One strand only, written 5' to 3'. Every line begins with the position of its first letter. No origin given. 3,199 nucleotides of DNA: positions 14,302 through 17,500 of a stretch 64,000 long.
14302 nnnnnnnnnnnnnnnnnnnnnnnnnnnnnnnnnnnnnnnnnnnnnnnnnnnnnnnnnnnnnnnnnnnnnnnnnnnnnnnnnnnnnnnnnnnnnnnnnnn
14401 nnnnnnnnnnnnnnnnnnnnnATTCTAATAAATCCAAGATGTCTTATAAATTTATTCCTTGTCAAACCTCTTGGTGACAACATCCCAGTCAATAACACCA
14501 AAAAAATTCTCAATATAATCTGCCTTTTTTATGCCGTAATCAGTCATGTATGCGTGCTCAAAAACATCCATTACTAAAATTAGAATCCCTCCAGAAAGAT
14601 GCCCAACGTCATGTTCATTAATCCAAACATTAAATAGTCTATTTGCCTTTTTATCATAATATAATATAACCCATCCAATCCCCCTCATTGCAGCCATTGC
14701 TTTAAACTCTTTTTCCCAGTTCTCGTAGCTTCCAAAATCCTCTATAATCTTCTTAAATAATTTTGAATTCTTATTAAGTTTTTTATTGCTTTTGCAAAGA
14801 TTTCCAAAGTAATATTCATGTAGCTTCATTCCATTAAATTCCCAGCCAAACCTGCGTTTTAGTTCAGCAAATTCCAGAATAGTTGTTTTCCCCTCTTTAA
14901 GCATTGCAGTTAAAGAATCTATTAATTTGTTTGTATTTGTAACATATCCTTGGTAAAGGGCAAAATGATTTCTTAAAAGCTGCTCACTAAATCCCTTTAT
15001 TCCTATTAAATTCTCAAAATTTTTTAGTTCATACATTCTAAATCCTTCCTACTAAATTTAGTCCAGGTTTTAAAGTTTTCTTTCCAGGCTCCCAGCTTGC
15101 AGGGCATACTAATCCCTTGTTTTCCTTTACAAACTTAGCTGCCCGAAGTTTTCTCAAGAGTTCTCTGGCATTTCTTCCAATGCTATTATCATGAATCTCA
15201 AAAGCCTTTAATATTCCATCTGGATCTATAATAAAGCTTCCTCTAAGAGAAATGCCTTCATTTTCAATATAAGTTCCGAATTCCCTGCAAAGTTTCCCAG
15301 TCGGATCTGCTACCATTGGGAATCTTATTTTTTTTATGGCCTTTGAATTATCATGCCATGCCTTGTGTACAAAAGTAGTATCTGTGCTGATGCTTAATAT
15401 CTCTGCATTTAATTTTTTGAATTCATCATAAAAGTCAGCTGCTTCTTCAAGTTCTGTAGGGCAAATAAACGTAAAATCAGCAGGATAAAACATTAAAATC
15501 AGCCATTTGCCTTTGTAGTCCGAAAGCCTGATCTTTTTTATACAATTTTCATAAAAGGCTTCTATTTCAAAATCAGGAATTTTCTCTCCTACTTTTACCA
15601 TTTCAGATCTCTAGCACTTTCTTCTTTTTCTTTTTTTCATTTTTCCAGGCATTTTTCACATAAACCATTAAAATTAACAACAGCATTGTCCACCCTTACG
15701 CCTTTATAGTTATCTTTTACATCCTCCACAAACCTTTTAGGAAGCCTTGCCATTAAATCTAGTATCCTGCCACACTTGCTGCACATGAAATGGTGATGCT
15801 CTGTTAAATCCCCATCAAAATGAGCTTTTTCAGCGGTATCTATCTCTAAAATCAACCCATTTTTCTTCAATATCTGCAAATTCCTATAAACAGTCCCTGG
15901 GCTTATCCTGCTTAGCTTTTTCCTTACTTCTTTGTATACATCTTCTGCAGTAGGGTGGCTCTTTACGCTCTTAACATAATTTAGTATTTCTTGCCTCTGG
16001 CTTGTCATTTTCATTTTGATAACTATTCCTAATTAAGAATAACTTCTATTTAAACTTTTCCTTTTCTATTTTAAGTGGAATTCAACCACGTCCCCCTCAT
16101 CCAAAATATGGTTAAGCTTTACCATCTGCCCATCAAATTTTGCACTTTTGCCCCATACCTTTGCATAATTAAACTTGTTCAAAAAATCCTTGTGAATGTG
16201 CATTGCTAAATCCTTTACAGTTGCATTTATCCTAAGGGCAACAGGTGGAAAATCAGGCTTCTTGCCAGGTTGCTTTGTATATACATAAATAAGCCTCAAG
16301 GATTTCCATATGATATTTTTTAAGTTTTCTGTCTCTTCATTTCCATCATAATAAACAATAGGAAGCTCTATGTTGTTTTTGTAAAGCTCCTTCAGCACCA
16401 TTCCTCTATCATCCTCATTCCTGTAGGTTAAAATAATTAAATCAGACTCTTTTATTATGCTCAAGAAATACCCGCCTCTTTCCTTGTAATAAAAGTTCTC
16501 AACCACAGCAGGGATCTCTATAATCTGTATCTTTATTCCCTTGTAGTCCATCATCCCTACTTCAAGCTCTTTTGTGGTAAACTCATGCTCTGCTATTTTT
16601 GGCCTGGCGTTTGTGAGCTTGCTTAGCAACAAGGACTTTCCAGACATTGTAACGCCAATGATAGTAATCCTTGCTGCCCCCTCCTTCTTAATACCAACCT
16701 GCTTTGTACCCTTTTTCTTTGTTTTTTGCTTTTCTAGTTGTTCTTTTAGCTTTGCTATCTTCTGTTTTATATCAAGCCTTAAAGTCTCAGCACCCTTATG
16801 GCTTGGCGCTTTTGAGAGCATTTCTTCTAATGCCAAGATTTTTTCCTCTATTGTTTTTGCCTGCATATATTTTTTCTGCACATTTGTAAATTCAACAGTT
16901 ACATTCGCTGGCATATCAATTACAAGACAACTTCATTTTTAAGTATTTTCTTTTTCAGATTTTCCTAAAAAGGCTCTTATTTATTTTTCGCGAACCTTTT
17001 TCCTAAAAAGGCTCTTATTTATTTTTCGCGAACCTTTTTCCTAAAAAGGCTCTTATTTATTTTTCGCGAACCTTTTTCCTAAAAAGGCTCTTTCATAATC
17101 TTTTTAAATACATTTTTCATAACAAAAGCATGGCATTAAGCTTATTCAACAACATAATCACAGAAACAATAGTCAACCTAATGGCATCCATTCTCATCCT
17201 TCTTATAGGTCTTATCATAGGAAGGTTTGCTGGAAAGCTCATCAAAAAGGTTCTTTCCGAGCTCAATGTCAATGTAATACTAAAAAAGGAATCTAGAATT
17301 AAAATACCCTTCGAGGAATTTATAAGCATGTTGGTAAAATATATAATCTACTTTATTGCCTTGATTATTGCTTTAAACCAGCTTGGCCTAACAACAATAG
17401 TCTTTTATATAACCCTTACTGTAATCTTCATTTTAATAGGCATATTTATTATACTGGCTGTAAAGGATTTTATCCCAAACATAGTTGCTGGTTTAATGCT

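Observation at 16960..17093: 38-bp tandem repeat (x3.4) in a divergent promoter region, each unit carrying a TATA-like box and a CGCG palindrome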

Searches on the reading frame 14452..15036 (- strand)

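Call 8: search_protein_families(library=pfam, proteins=[window:14452-15036:-])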
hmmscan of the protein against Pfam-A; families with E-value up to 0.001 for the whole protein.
window:14452-15036:- (194 aa): 2 families
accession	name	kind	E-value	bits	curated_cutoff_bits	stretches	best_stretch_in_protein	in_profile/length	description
PF02777.23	Sod_Fe_C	-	1.6e-27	96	20.9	1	91-190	3-102/102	Iron/manganese superoxide dismutases, C-terminal domain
PF00081.27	Sod_Fe_N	-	0.00053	20.8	27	1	17-80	19-81/82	Iron/manganese superoxide dismutases, alpha-hairpin domain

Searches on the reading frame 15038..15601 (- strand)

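Call 8: search_protein_families(library=pfam, proteins=[window:15038-15601:-])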
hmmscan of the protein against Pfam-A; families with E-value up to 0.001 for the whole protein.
window:15038-15601:- (187 aa): 3 families
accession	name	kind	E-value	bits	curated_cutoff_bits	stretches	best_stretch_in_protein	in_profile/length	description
PF00578.27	AhpC-TSA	-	6e-40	136.5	26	1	4-133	1-123/124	AhpC/TSA family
PF08534.16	Redoxin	-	4.9e-17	62.5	26.6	1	3-140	1-137/148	Redoxin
PF10417.14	1-cysPrx_C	-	0.0001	22.6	21.1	1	156-178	3-28/41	C-terminal domain of 1-Cys peroxiredoxin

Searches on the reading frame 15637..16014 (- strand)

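Call 8: search_protein_families(library=pfam, proteins=[window:15637-16014:-])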
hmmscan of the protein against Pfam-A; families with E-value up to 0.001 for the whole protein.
window:15637-16014:- (125 aa): 1 family
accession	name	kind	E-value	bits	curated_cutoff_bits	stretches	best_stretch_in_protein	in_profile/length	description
PF01475.25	FUR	-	6.7e-27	94.5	23.1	1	1-91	4-97/121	Ferric uptake regulator family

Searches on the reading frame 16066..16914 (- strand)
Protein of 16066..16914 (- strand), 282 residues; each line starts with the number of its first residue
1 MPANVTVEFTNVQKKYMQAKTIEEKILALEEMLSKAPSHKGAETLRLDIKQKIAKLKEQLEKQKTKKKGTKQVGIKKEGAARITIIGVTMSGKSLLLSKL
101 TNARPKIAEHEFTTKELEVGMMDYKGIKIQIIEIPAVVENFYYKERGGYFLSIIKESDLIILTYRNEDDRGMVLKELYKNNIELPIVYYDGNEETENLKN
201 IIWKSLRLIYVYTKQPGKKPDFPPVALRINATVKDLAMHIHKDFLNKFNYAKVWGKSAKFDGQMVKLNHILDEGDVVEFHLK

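Call 8: search_protein_families(library=pfam, proteins=[window:16066-16914:-])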
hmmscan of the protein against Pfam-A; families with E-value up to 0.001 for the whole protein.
window:16066-16914:- (282 aa): 3 families
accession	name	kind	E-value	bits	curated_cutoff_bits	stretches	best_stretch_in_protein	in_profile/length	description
PF02824.27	TGS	-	1.1e-16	61.1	22.2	1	209-279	1-58/60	TGS domain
PF01926.29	MMR_HSR1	-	5.3e-12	46.3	21.9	1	82-178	1-97/113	50S ribosome-binding GTPase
PF02421.24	FeoB_N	-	0.0001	22.3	27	1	82-137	2-57/156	Ferrous iron transport protein B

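Call 11: find_encoding_contigs(protein=window:16066-16914:-, flank=5000, max_places=10)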
Protein window:16066-16914:- (282 aa): no gene with exactly this product is on record in the collection.

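Call 15: find_homologous_proteins(query=window:16066-16914:-)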
Query window:16066-16914:- (282 aa): 1221 proteins with E <= 0.001 among 1799 candidates; the best 120 are listed.
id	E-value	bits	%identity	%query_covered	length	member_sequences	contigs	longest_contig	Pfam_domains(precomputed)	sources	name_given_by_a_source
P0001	5.1e-179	612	100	100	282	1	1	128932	PF02824.28,PF01926.30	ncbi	ncbi:MAG: TGS domain-containing protein [Nanoarchaeota archaeon]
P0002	3.2e-152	524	82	100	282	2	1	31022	PF02824.28,PF01926.30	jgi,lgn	-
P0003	2.1e-107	377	64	100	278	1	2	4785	PF02824.28,PF01926.30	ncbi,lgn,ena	-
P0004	7.7e-104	365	60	100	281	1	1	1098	PF02824.28,PF01926.30,PF02421.25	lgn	-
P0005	7.6e-103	362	58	100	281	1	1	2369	PF02824.28,PF01926.30,PF02421.25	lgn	-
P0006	4.4e-102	359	61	100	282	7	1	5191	PF02824.28,PF01926.30,PF02421.25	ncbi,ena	-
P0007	6.2e-102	359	58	99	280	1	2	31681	PF02824.28,PF01926.30,PF02421.25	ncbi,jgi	-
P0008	6.6e-100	352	58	100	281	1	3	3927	PF02824.28,PF01926.30,PF02421.25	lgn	-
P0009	8.9e-100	352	57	99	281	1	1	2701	PF02824.28,PF01926.30,PF02421.25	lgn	-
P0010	1.6e-99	351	58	100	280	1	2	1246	PF02824.28,PF01926.30,PF02421.25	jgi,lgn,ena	-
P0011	8.1e-99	349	58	100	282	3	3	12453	PF02824.28,PF01926.30,PF02421.25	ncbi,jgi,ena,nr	ncbi:TGS domain-containing protein [Candidatus Woesearchaeota archaeon]|nr:TGS domain-containing pro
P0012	1.3e-98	348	56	100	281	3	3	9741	PF02824.28,PF01926.30,PF02421.25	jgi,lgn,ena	-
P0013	3.0e-98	347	58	100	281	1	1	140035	PF02824.28,PF01926.30,PF02421.25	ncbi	-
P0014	4.4e-98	346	57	100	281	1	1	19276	PF02824.28,PF01926.30,PF02421.25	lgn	-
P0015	1.2e-97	345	56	100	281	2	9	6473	PF02824.28,PF01926.30,PF02421.25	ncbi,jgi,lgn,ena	-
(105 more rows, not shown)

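Call 16: find_encoding_contigs(protein=P0001, flank=10000, max_places=6)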
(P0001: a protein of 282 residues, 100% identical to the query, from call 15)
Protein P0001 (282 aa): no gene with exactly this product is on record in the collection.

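Call 17: find_encoding_contigs(protein=P0002, flank=10000, max_places=6)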
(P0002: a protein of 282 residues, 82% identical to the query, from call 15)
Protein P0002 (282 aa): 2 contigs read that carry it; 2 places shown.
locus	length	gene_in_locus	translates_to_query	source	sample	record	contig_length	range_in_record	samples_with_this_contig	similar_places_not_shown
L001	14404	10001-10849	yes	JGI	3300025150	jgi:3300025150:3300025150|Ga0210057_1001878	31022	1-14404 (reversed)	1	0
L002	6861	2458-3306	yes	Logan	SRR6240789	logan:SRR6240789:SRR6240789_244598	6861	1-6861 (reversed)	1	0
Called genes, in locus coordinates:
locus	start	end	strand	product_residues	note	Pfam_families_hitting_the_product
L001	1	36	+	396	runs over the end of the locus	-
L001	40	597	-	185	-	PF01135:PCMT (weak), PF08704:GCD14, PF00398:RrnaAD, PF05175:MTS (faint), PF13847:Methyltransf_31 (weak)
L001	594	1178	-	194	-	PF09997:DUF2238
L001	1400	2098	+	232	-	PF02463:SMC_N (faint), PF00005:ABC_tran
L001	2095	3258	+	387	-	PF07705:CARDB (faint)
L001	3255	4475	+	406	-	PF12704:MacB_PCD, PF02687:FtsX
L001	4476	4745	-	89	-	PF14947:HTH_45, PF14277:DUF4364 (weak)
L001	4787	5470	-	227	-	-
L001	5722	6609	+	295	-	PF00588:SpoU_methylase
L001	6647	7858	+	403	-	PF03952:Enolase_N, PF00113:Enolase_C, PF13378:MR_MLE_C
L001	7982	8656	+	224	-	PF05552:MS_channel_1st_1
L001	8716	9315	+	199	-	PF00318:Ribosomal_S2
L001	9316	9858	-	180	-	PF05552:MS_channel_1st_1, PF00924:MS_channel_2nd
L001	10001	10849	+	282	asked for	PF01926:MMR_HSR1, PF02824:TGS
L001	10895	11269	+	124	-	PF01475:FUR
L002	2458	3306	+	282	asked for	PF01926:MMR_HSR1, PF02824:TGS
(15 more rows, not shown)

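Call 21: find_related_loci(query=window:16066-16914:-, collection=metagenome_contigs, flank=3000)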
Query window:16066-16914:- (282 aa) in metagenome_contigs; peptide patterns used: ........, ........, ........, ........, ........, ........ (x = any residue, [..] = any of these).
600 stretches matched a pattern (row limit reached: there are more); 6 encode a relative of the query (tblastn E <= 1e-3); 6 distinct loci.
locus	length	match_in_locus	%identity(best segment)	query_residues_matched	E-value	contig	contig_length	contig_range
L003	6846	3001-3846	82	1-282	5e-153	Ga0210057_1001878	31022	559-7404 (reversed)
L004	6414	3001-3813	39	1-282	1e-59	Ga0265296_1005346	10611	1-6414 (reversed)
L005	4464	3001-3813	39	1-282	4e-59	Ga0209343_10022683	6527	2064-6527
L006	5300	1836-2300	37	6-162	1e-25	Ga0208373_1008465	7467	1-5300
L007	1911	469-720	30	81-162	2e-10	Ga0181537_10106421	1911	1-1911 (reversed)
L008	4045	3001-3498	30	81-207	3e-9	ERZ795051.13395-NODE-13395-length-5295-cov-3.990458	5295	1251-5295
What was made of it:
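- Tried and rejected: The protein-guided metagenome scan returned only the sister species plus distant relatives (call 21).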

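Call 22: find_related_loci(query=window:16066-16914:-, collection=genome_contigs, flank=3000)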
Query window:16066-16914:- (282 aa) in genome_contigs; peptide patterns used: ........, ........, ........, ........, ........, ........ (x = any residue, [..] = any of these).
298 stretches matched a pattern; 11 encode a relative of the query (tblastn E <= 1e-3); 11 distinct loci.
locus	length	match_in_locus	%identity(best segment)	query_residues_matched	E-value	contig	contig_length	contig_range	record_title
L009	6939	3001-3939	52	1-281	3e-98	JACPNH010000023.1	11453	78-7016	MAG: Candidatus Woesearchaeota archaeon isolate NC_groundwater_570_Ag_S-0.1um_32_8 S35_SO-1_scaffold_268228, whole genom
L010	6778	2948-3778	49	1-282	4e-84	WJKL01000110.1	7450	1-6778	MAG: Candidatus Woesearchaeota archaeon isolate Bin_187 k141_4818591, whole genome shotgun sequence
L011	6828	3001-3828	48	1-281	5e-83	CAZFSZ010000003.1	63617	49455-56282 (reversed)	MAG TPA_asm: uncultured Methanosarcinales archaeon isolate SRP141376_co2_190 genome assembly, contig: NODE_1177_length_6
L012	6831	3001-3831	47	1-282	5e-72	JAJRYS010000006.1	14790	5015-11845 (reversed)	MAG: archaeon isolate Dive96_bin3.463 k141_888644, whole genome shotgun sequence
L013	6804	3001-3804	46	1-282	6e-67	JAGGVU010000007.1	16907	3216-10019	MAG: Candidatus Aenigmatarchaeota archaeon isolate AUK108 PB_MBMC_062_c_000000000004, whole genome shotgun sequence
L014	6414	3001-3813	39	1-282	3e-59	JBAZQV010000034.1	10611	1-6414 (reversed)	MAG: Candidatus Aenigmatarchaeota archaeon isolate SO_2017_SWC_7 scaffold_5422_c1_LP-4_2017, whole genome shotgun sequen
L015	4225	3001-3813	39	1-282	9e-59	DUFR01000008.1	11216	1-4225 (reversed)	MAG TPA_asm: Candidatus Aenigmatarchaeota archaeon isolate UBA10154 contig_39775, whole genome shotgun sequence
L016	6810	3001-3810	39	1-281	3e-57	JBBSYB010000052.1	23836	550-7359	MAG: Candidatus Aenigmatarchaeota archaeon isolate H43-bin179_1 H43_bin179_1_000000000052, whole genome shotgun sequence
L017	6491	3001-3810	43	1-282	3e-57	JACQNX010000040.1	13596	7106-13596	MAG: Candidatus Aenigmatarchaeota archaeon isolate NC_groundwater_1266_Ag_S-0.2um_44_80 S_p2_S4_coassembly_k141_1842296,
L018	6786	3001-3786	38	1-282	4e-55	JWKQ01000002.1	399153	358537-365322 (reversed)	MAG: archaeon GW2011_AR5 QT00_C0002, whole genome shotgun sequence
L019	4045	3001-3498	30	81-207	8e-9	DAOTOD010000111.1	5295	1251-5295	MAG TPA_asm: Bacteroidales bacterium isolate AMR_MDS_2878 NODE_13027_length_5295_cov_3.970611, whole genome shotgun sequ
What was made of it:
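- Tried and rejected: The genome_contigs scan returned only relatives of 52% identity or less (call 22).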

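Call 23: find_encoding_contigs(protein=P0003, flank=3000, max_places=3)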
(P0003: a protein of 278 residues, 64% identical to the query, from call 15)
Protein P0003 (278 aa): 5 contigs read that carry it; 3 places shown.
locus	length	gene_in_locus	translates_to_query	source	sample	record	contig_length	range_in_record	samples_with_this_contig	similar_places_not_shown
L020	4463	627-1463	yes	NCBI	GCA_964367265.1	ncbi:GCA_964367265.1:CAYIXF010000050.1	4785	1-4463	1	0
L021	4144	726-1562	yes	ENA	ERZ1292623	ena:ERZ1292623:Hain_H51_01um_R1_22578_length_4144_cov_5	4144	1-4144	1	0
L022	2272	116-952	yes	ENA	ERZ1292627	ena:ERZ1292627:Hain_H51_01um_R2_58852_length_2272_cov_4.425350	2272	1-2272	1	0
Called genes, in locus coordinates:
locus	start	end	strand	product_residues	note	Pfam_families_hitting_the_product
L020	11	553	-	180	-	PF05552:MS_channel_1st_1, PF00924:MS_channel_2nd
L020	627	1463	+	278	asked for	PF01926:MMR_HSR1, PF02824:TGS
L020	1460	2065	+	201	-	PF00702:Hydrolase, PF13419:HAD_2 (weak), PF13242:Hydrolase_like (weak)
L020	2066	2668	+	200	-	PF22175:Ogg-HhH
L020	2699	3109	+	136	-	PF00293:NUDIX, PF14815:NUDIX_4 (weak)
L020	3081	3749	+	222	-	PF00730:HhH-GPD, PF00633:HHH (weak)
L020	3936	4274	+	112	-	PF01981:PTH2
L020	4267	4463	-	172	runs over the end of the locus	?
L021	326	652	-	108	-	-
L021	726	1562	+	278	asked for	PF01926:MMR_HSR1, PF02824:TGS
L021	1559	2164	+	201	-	PF00702:Hydrolase, PF13419:HAD_2 (weak), PF13242:Hydrolase_like (weak)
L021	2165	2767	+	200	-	PF22175:Ogg-HhH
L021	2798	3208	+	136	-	PF00293:NUDIX, PF14815:NUDIX_4 (weak)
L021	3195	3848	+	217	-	PF00730:HhH-GPD, PF00633:HHH (weak)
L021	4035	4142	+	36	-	?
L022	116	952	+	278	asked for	PF01926:MMR_HSR1, PF02824:TGS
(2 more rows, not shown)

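Call 24: find_encoding_contigs(protein=P0006, flank=3000, max_places=3)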
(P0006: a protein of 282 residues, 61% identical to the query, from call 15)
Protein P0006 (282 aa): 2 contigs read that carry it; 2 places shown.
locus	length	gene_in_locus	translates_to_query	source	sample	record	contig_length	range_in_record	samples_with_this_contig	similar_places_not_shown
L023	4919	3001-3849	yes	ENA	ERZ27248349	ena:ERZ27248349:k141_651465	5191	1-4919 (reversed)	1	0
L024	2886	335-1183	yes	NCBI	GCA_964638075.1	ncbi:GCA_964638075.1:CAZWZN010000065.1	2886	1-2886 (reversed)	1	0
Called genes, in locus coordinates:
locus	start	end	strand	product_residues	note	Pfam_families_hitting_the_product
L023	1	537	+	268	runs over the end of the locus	?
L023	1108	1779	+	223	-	PF05552:MS_channel_1st_1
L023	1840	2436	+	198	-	PF00318:Ribosomal_S2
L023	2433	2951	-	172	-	PF05552:MS_channel_1st_1, PF00924:MS_channel_2nd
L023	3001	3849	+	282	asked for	PF01926:MMR_HSR1, PF02421:FeoB_N, PF02824:TGS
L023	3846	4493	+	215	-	PF22175:Ogg-HhH (weak), PF00730:HhH-GPD, PF00633:HHH (weak)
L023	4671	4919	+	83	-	?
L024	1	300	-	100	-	?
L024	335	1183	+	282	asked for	PF01926:MMR_HSR1, PF02421:FeoB_N, PF02824:TGS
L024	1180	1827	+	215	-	PF22175:Ogg-HhH (weak), PF00730:HhH-GPD, PF00633:HHH (weak)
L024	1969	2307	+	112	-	PF01981:PTH2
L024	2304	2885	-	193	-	?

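Call 25: find_encoding_contigs(protein=P0007, flank=3000, max_places=3)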
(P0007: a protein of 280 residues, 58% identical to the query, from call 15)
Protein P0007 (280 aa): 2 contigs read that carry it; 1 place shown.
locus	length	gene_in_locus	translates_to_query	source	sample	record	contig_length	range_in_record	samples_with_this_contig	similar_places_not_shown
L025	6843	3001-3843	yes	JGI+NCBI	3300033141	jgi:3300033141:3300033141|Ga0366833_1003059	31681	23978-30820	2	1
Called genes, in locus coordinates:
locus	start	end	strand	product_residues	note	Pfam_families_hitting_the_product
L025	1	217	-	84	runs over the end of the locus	PF08461:WHD_RNase_R (weak)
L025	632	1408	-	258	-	-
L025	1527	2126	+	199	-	PF00318:Ribosomal_S2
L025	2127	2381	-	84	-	PF01037:AsnC_trans_reg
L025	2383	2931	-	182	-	PF05552:MS_channel_1st_1 (weak), PF00924:MS_channel_2nd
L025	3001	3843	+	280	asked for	PF01926:MMR_HSR1, PF02421:FeoB_N (weak), PF02824:TGS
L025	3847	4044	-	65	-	-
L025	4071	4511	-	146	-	-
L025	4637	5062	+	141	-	PF10049:DUF2283 (weak)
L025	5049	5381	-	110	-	-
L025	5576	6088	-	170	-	-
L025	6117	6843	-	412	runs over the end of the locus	PF01751:Toprim (weak), PF13155:Toprim_2 (weak), PF13662:Toprim_4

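Call 61: list_cluster_members(proteins=[P0001, P0121, P0002])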
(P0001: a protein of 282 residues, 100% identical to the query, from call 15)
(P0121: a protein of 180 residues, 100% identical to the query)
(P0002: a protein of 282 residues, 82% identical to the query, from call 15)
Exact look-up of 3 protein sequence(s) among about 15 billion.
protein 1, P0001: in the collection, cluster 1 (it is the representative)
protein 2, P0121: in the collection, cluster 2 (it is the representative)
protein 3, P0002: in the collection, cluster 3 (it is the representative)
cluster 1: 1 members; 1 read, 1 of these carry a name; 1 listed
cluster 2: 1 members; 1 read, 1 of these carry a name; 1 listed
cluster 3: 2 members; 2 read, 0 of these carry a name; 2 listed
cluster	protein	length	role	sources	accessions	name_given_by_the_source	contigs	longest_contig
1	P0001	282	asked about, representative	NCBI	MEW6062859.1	MAG: TGS domain-containing protein [Nanoarchaeota archaeon]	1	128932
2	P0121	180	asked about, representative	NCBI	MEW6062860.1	MAG: mechanosensitive ion channel domain-containing protein [Nanoarchaeota archaeon]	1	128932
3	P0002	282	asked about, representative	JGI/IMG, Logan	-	-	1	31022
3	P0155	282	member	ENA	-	-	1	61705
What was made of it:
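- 16066..16914 (-): DRG/Rbg-type GTPase gene (MMR_HSR1 + TGS domains), NCBI protein MEW6062859.1. Pfam (call 8); 100% match to P0001 (calls 15, 61).
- Only one assembly of this species exists (call 61).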

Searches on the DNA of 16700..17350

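Call 54: search_rna_families(source=window, start=16700, end=17350, threshold=evalue, max_evalue=1)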
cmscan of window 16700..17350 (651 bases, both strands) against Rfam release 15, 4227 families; matches with E-value up to 1: 0.
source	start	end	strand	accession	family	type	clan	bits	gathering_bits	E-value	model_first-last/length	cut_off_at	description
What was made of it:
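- On CRISPR array: No CRISPR-DR family matches at E<=1 (call 54).
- There are no spacers between the units, and no CRISPR-DR or other Rfam match (call 54).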
